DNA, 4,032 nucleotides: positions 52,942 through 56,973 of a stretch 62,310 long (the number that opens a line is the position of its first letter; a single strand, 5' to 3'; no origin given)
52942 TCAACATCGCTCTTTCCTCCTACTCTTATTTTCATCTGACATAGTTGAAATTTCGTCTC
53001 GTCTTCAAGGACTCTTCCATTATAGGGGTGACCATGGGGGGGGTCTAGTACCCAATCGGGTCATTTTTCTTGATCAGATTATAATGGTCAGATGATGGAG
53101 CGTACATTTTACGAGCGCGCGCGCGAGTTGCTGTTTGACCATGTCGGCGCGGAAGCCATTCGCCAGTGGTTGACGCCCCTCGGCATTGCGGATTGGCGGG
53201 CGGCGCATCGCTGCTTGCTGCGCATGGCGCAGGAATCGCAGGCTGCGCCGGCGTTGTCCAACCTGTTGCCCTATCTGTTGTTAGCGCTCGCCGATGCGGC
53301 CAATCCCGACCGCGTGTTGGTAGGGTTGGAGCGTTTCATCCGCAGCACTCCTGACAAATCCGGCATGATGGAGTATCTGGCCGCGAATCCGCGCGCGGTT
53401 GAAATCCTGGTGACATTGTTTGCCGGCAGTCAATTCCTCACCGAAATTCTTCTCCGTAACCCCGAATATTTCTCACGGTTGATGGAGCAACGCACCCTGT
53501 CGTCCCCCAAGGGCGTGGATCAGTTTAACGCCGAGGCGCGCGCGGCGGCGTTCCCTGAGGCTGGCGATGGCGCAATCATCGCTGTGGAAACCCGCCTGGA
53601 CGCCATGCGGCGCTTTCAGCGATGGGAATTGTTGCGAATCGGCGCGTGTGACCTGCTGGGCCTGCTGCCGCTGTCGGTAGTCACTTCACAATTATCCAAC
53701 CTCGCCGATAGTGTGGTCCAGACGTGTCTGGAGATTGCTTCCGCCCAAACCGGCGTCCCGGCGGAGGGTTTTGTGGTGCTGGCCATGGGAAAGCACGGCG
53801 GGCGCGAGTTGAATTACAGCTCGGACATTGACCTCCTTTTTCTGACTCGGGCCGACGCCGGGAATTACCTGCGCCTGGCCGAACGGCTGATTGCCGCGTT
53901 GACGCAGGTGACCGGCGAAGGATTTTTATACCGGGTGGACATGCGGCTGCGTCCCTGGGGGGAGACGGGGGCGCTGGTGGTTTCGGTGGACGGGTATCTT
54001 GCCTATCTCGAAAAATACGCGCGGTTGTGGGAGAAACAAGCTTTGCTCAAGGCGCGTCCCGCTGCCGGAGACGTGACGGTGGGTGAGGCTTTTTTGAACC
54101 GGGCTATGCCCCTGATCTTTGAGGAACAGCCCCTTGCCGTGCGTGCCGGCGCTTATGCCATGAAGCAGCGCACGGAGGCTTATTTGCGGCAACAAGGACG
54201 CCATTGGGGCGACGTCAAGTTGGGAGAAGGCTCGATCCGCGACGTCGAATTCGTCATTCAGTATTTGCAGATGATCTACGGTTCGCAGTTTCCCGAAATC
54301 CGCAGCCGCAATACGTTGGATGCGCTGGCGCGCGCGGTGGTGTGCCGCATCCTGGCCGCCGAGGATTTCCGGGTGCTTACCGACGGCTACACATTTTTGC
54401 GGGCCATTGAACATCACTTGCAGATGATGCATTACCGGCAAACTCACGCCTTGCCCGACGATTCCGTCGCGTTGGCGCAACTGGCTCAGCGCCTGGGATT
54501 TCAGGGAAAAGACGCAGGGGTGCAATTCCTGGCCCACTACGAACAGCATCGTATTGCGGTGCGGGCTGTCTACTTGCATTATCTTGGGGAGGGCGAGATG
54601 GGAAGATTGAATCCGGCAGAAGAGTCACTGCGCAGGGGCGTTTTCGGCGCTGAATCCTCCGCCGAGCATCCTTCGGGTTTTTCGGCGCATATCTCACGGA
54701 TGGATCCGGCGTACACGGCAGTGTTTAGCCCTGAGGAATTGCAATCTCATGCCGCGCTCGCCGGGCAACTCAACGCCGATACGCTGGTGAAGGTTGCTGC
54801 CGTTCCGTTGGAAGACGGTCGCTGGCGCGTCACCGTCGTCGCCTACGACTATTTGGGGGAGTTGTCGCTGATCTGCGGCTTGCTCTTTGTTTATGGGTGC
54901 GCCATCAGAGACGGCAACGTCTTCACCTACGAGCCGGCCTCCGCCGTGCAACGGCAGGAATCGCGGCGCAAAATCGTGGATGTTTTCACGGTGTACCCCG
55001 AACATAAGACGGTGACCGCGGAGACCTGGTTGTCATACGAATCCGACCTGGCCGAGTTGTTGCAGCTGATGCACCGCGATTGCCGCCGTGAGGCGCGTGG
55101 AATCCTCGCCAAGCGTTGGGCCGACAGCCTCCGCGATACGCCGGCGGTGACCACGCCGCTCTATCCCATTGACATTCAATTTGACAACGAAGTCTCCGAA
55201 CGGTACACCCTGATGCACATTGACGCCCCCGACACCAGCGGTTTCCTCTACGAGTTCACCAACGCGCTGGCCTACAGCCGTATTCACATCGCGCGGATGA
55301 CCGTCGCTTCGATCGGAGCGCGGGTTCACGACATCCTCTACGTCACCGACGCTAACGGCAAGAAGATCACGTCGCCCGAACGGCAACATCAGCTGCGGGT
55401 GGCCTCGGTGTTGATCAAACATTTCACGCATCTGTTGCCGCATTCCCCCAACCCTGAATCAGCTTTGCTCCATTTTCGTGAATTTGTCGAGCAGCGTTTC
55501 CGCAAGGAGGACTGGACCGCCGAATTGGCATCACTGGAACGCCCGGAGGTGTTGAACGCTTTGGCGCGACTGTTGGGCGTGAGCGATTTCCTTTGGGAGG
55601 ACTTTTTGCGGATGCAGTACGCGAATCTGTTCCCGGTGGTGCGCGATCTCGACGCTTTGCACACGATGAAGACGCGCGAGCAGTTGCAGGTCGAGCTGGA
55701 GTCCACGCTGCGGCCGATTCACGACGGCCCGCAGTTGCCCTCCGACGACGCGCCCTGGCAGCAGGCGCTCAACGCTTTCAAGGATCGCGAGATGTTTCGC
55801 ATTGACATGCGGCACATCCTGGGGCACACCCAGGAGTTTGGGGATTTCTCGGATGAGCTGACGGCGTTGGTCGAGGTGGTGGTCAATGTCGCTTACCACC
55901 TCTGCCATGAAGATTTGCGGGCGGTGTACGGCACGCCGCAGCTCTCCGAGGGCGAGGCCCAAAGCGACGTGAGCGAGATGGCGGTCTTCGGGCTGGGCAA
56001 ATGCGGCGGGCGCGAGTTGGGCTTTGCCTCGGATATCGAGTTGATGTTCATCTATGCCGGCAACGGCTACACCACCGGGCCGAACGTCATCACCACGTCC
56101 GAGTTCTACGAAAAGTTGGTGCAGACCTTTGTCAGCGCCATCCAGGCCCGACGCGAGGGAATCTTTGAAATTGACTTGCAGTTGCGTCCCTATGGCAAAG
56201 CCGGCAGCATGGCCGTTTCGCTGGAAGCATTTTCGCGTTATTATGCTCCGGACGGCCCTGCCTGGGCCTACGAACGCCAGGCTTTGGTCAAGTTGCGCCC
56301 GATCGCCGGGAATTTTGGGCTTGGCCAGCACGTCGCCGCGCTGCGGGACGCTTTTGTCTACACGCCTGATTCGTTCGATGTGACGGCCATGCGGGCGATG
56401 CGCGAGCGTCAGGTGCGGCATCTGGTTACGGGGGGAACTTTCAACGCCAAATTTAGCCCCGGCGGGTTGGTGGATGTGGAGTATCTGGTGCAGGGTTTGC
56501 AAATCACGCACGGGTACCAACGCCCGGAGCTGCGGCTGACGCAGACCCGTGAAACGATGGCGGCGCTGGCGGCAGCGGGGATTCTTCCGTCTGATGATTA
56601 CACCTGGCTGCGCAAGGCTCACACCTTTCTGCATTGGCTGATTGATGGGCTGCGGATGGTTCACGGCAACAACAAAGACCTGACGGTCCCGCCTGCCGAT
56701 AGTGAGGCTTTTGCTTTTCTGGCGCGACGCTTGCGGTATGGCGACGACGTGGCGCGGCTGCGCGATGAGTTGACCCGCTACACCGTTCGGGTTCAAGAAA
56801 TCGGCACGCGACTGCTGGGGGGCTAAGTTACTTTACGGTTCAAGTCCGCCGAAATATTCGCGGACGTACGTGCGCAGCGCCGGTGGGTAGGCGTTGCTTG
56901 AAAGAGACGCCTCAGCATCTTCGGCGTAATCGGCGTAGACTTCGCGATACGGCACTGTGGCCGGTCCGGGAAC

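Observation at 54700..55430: GlnE carries a GlnD-like tandem ACT module between its two nucleotidyltransferase halves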

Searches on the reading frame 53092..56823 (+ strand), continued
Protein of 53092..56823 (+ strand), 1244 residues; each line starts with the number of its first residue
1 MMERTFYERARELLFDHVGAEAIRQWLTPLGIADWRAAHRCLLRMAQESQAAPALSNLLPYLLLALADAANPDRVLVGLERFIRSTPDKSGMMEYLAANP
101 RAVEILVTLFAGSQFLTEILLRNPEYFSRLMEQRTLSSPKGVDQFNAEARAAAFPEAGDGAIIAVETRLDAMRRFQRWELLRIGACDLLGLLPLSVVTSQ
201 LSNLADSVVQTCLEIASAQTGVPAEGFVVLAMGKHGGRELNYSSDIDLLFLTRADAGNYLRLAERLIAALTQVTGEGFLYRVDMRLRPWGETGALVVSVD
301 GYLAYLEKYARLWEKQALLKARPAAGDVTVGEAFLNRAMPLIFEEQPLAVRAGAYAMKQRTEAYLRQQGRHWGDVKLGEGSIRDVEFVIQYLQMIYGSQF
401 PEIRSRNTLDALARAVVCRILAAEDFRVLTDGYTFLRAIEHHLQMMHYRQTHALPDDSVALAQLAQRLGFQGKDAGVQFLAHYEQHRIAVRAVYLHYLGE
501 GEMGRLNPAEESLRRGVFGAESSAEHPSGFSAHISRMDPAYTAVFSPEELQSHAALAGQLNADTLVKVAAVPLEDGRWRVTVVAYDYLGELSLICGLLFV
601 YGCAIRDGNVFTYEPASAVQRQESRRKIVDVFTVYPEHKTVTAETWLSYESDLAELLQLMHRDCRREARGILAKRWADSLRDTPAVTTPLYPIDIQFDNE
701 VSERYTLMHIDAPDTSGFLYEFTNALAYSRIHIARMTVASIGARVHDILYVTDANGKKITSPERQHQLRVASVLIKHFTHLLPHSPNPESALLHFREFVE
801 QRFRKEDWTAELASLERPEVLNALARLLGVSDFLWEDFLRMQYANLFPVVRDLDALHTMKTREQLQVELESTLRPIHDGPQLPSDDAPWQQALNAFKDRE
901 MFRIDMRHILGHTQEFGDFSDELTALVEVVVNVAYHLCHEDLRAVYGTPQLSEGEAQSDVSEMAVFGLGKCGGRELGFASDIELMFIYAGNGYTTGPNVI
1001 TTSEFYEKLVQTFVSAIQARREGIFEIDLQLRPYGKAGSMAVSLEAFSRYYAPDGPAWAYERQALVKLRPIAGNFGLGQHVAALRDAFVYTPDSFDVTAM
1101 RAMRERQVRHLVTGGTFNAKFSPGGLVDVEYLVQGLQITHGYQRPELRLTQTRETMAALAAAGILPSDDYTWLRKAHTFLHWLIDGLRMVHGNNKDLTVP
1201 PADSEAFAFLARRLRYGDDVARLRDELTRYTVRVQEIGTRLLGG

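Call 10: search_solved_structures(query=window:53092-56823:+, max_evalue=0.01, show_alignments=2)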
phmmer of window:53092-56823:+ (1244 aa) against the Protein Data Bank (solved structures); distinct sequences matched with E-value up to 0.01: 2.
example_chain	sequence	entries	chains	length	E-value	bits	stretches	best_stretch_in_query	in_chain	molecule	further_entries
3k7d_A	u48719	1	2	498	2.4e-45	157.9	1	51-447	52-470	Glutamate-ammonia-ligase adenylyltransferase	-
1v4a_A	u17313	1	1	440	4.4e-44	153.7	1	113-500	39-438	Glutamate-ammonia-ligase adenylyltransferase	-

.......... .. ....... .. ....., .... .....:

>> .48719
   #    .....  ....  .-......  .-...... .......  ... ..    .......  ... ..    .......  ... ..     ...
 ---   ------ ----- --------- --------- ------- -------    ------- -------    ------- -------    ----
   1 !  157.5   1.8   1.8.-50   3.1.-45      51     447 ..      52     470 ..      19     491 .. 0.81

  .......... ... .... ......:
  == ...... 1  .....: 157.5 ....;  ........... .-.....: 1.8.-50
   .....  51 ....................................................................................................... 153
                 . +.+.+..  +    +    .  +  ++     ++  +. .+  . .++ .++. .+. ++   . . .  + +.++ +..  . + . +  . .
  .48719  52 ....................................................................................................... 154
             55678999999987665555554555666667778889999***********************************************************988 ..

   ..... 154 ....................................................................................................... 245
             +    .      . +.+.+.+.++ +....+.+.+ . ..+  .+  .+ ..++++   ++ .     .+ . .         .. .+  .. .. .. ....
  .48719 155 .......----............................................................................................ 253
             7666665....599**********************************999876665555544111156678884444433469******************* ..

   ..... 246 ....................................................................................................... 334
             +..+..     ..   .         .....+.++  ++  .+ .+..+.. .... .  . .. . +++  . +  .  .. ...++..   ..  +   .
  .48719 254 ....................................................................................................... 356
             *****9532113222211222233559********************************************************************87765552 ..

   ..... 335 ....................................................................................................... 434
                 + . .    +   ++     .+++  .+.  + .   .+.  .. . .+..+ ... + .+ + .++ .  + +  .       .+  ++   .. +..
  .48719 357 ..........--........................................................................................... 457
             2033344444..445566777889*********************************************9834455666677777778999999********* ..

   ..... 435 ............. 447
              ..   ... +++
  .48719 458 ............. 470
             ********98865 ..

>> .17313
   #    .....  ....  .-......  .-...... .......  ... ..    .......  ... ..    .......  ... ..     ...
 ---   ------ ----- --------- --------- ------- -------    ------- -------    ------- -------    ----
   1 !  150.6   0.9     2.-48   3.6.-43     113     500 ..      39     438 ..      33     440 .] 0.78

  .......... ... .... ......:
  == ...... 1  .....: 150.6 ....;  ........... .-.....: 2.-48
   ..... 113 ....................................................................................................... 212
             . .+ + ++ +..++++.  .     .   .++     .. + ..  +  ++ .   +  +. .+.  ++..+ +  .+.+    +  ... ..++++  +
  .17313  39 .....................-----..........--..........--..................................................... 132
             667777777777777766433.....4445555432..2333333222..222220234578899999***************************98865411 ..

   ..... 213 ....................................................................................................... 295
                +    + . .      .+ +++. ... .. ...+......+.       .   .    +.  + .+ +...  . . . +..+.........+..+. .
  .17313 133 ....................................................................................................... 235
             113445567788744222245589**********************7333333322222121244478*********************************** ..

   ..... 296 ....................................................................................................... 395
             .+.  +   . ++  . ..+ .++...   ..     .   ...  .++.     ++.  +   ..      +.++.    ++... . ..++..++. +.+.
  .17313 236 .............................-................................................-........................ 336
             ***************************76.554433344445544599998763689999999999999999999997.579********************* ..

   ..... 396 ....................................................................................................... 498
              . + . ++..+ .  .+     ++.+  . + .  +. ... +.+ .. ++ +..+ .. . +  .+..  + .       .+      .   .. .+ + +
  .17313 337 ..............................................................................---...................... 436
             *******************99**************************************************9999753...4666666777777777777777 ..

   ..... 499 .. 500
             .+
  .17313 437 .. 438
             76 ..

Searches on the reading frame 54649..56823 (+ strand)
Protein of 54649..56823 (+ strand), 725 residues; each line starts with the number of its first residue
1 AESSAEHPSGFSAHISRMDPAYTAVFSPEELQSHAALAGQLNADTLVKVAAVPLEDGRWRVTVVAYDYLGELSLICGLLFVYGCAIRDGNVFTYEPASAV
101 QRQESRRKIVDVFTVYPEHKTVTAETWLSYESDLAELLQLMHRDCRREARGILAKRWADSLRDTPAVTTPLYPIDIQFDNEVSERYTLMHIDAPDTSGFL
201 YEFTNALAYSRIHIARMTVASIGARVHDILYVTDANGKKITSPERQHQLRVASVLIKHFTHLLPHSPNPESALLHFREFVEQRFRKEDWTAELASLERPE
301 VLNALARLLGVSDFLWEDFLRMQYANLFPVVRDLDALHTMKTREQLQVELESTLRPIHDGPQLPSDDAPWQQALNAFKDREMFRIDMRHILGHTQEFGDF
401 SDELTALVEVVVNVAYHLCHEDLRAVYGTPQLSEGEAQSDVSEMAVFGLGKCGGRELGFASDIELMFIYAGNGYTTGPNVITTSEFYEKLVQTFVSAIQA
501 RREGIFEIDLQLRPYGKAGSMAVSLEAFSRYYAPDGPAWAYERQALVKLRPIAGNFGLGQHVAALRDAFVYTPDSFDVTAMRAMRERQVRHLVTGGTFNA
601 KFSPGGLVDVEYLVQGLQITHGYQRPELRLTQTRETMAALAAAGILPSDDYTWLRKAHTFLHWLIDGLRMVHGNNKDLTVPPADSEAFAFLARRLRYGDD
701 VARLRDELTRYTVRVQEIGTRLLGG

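Call 71: predict_structure(alignment_id=A3)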
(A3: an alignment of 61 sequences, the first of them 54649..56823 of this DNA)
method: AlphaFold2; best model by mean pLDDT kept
length: 725 residues; sequences in the alignment: 61
mean_pLDDT: 84.5   pTM: 0.66
mean pLDDT of the five models: 84.5, 81.4, 81.1, 80.6, 80.5
residues with pLDDT >= 90: 378; 70-90: 232; 50-70: 72; < 50: 43
segments of 3 or more residues with pLDDT < 50: 1-7, 295-299, 310-324, 593-602
pLDDT, mean of each block of 10 residues (from residue 1): 48 88 94 94 94 96 94 95 94 77 70 94 96 97 92 91 72 83 93 87 90 92 87 92 89 84 79 82 80 53 50 46 50 73 96 92 88 92 82 79 95 97 96 74 95 88 92 94 97 92 76 64 93 91 91 97 96 87 70 42 68 94 96 96 97 93 80 66 80 81 91 90 79
secondary structure, 60 per line:
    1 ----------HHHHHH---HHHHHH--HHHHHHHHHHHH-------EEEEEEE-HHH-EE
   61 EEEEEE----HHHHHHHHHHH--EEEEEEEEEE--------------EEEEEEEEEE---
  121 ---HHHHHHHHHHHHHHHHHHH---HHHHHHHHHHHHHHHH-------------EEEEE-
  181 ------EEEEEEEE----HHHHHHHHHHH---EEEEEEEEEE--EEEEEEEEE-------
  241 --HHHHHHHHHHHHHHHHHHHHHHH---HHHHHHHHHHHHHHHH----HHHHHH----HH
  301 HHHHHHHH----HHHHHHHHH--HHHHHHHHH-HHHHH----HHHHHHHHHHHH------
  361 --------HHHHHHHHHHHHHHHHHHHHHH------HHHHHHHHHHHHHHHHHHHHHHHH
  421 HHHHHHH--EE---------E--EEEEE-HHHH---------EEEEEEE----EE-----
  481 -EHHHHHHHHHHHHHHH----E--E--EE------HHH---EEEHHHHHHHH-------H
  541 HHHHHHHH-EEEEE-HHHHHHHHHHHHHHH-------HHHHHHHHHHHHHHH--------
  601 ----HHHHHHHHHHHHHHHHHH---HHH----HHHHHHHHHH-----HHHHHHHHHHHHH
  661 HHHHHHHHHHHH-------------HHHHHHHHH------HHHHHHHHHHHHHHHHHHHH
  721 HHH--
elements in order (helices of 4 or more, strands of 3 or more residues): H11-16 H20-25 H28-39 E47-53 E59-66 H71-81 E84-93 E108-117 H124-142 H146-161 E175-179 E187-194 H199-209 E213-222 E225-233 H243-265 H269-284 H289-294 H299-308 H313-321 H324-332 H334-338 H343-354 H369-390 H397-427 E444-448 H450-453 E463-469 H483-497 E522-524 H525-532 H540-548 E550-554 H556-570 H578-592 H605-622 H633-642 H648-672 H686-694 H701-723

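Call 73: fold_search(model_id=the predicted structure, library=pdb)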
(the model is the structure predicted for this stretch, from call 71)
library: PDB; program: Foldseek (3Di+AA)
matches with E <= 10: 497; with E <= 0.001: 4
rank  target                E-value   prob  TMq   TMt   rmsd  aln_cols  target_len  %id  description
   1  3k7d_A                3.3e-16  1.00  0.47  0.66   7.8       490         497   25  C-terminal (adenylylation) domain of E.coli Glutamine Synthetase Adenylyltransferase (released 2009-12-15)
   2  1v4a                  1.8e-15  1.00  0.48  0.77   4.8       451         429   23  Structure of the N-terminal Domain of Escherichia coli Glutamine Synthetase adenylyltransferase (released 2004-07-27)
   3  3k7d_B                1.8e-15  1.00  0.47  0.66   7.1       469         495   25  C-terminal (adenylylation) domain of E.coli Glutamine Synthetase Adenylyltransferase (released 2009-12-15)
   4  6yx5_B                6.5e-04  1.00  0.29  0.54   8.0       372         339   10  Structure of DrrA from Legionella pneumophilia in complex with human Rab8a (released 2020-12-23)
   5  7jsr_B                1.1e-03  0.99  0.12  0.06  23.5       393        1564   13  Crystal structure of the large glutamate dehydrogenase composed of 180 kDa subunits from Mycobacterium smegmatis (released 2021-06-09)
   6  7jsr_A                1.8e-03  0.98  0.12  0.06  23.2       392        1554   11  Crystal structure of the large glutamate dehydrogenase composed of 180 kDa subunits from Mycobacterium smegmatis (released 2021-06-09)
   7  5t8d_A                2.1e-02  0.21  0.06  0.13  21.6       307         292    8  Engineered variant of I-OnuI meganuclease targeting the HIV integrase gene; harbors 47 point mutations relative to wil (released 2017-05-03)
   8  9hv0                  2.4e-02  1.00  0.17  0.12  14.1       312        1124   12  CryoEM map of the large glutamate dehydrogenase composed of 180 kDa subunits from Mycobacterium smegmatis obtained in th (released 2026-01-14)
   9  4z20_A                2.4e-02  0.15  0.06  0.11  21.3       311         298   11  Crystal Structure of Meganuclease I-SmaMI Bound to Uncleaveable DNA with a TTGT Central Four (released 2016-03-30)
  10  6bdb_A                3.3e-02  0.18  0.07  0.13  21.7       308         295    7  I-OnuI K227Y, D236A bound to A3G substrate (pre-cleavage complex) (released 2018-10-24)
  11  7rcf_A                4.3e-02  0.20  0.07  0.13  21.3       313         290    9  Fourth stage reengineered variant of I-OnuI with stability enhancing substitutions (released 2022-06-29)
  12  6bda_A                4.3e-02  0.16  0.07  0.13  21.4       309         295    7  Wild-type I-OnuI bound to A3G substrate (post-cleavage complex) (released 2018-10-24)
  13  11qf_B                4.5e-02  0.16  0.07  0.13  22.2       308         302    9  I-PnoMI with solubilizing mutations (released 2026-03-25)
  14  9q7w_A                5.1e-02  0.16  0.07  0.14  21.8       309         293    6  One of a series of engineered variants of I-OnuI meganuclease targeting altered DNA target sequence (released 2025-09-10)
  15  6uwj_A                5.8e-02  0.20  0.07  0.15  21.4       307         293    7  Intermediate engineered variant of I-OnuI meganuclease with improved thermostability and partially altered specificity (released 2019-12-18)
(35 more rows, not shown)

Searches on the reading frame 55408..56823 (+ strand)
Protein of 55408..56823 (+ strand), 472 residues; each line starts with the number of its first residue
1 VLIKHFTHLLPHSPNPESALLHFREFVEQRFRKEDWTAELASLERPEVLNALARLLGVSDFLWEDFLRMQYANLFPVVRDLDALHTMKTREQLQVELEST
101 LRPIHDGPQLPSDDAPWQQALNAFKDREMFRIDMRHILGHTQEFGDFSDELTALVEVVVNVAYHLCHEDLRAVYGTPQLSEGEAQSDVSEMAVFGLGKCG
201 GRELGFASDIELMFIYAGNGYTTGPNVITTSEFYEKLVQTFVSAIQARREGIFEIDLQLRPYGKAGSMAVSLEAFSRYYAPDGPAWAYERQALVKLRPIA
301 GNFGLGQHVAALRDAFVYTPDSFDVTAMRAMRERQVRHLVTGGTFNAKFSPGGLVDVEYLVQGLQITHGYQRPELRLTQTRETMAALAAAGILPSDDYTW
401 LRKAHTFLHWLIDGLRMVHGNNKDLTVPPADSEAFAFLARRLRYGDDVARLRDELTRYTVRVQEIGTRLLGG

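Call 53: search_protein_families(library=ncbifam, proteins=[window:55408-56823:+], max_evalue=0.00001)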
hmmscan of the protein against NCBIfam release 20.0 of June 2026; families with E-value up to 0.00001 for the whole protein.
window:55408-56823:+ (472 aa): 3 families
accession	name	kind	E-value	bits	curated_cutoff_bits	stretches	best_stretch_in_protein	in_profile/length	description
NF008292.0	PRK11072.1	equivalog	9.7e-57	192.7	487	1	47-464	28-431/946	bifunctional [glutamate--ammonia ligase]-adenylyl-L-tyrosine phosphorylase/[glutamate--ammonia-ligase] adenylyltransferase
NF010707.0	PRK14109.1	equivalog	8.8e-51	173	625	1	9-469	565-1004/1010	bifunctional [glutamine synthetase] adenylyltransferase/[glutamine synthetase]-adenylyl-L-tyrosine phosphorylase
NF010706.0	PRK14108.1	equivalog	8.1e-39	133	724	1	8-470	540-982/986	bifunctional [glutamine synthetase] adenylyltransferase/[glutamine synthetase]-adenylyl-L-tyrosine phosphorylase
